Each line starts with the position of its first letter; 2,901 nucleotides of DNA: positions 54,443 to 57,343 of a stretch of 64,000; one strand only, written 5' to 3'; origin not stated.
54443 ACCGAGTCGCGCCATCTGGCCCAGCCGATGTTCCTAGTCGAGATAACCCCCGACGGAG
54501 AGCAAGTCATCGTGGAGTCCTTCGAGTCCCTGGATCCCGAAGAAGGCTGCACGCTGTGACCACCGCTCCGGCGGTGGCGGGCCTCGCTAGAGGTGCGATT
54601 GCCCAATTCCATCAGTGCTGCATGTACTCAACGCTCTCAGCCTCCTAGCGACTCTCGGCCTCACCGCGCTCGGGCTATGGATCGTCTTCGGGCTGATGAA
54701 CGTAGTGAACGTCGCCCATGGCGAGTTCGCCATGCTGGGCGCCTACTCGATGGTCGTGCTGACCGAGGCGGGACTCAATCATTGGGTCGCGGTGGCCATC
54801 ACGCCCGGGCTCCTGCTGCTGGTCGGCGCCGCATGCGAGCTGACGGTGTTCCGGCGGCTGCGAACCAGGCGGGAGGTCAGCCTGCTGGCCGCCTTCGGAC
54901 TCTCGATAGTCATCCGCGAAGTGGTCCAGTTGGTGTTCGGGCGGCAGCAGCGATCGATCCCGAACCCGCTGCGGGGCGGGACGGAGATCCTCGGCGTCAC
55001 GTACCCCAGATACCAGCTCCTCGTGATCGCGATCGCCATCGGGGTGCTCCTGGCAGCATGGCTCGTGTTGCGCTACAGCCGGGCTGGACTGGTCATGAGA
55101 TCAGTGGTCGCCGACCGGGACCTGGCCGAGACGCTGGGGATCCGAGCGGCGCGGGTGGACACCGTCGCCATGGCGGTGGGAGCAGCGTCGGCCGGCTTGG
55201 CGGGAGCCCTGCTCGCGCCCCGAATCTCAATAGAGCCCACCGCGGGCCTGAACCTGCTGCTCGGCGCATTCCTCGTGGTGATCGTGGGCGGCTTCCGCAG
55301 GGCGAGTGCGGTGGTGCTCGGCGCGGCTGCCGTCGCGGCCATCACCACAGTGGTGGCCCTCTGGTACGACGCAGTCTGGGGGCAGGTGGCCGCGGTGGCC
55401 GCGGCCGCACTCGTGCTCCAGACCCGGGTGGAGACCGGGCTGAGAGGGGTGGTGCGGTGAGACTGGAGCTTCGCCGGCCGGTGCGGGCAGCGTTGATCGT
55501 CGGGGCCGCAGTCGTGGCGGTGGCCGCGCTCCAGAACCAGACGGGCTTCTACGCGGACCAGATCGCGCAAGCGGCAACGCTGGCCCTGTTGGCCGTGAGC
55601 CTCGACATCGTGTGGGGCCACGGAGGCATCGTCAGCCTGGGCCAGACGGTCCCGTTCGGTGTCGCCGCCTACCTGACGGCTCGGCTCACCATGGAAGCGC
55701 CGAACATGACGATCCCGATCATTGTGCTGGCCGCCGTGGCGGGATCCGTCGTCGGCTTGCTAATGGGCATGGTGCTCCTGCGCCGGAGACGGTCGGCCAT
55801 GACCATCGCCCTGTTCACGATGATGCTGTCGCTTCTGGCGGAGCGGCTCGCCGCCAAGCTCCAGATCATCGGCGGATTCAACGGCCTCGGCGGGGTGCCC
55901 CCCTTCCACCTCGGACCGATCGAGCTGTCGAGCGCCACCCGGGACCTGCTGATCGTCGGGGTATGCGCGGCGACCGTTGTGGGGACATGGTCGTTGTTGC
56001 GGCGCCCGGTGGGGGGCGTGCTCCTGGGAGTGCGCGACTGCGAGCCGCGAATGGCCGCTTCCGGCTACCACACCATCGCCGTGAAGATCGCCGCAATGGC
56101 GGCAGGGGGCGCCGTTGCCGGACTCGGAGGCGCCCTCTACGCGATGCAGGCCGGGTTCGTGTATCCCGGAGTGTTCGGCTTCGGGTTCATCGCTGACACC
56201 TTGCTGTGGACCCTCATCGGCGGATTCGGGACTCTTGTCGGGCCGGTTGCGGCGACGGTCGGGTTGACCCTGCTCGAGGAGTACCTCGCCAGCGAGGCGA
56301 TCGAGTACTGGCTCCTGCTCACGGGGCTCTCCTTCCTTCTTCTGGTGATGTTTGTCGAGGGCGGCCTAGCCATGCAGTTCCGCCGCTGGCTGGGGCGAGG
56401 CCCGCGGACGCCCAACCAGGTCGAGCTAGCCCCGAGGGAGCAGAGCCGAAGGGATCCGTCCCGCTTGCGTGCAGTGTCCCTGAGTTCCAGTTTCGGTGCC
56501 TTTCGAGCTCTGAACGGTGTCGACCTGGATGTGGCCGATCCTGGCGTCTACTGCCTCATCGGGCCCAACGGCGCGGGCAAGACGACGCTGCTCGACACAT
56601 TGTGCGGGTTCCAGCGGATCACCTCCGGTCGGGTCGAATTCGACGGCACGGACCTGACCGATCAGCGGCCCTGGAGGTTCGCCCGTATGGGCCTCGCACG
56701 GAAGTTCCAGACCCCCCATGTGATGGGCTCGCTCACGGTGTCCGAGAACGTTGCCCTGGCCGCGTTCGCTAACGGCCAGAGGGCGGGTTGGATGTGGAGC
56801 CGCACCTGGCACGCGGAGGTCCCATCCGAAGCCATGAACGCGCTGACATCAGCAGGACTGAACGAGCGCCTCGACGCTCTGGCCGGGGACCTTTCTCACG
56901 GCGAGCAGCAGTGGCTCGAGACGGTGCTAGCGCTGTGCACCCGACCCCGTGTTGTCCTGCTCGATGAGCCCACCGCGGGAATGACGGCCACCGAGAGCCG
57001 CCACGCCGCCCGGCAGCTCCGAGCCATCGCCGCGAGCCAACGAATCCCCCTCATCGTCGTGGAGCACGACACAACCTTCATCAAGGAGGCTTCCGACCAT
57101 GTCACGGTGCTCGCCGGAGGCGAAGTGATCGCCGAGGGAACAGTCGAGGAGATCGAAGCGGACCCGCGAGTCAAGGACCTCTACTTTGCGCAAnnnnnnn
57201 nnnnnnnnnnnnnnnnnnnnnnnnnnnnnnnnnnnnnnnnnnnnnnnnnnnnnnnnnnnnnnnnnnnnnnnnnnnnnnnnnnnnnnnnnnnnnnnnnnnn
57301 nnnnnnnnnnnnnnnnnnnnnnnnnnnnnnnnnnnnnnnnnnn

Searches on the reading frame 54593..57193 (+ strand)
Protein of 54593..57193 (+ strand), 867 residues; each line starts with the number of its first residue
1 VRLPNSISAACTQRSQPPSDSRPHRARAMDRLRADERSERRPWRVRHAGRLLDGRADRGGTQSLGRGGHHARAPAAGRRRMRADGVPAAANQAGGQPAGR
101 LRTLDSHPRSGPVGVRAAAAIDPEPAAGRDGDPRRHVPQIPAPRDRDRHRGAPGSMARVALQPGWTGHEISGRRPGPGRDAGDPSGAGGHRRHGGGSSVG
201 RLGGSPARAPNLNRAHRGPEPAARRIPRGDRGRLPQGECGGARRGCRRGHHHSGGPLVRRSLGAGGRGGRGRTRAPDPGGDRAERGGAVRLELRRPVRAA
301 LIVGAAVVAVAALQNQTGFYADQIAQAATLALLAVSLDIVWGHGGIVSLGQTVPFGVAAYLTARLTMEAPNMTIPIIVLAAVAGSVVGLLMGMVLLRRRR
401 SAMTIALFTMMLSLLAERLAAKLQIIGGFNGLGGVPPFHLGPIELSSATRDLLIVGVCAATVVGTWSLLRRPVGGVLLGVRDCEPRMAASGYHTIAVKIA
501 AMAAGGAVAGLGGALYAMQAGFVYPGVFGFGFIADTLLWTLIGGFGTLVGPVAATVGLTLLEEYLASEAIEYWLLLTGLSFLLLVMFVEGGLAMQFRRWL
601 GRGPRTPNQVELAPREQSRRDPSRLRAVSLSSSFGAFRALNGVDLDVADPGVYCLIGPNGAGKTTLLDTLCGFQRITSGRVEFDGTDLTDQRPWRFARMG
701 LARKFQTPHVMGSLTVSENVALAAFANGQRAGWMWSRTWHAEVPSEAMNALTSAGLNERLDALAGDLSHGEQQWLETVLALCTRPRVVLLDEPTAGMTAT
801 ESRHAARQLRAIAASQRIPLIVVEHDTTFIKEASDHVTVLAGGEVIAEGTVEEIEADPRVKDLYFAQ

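Call 64: search_protein_families(library=pfam, proteins=[window:54593-57193:+], max_evalue=0.00001)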
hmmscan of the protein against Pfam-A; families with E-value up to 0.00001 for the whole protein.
window:54593-57193:+ (867 aa): 4 families
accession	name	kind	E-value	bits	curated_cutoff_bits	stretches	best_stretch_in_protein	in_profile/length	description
PF02653.21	BPD_transp_2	-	1.6e-27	96.7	26.8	1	324-584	6-268/269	Branched-chain amino acid transport system / permease component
PF00005.33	ABC_tran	-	6.3e-26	92.1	25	1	640-795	1-137/137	ABC transporter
PF13304.12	AAA_21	-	5.7e-08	33.6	27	0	653-678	2-26/304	AAA domain, putative AbiEii toxin, Type IV TA system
PF13476.12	AAA_23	-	7.7e-06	27.1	27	0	634-671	7-40/201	AAA domain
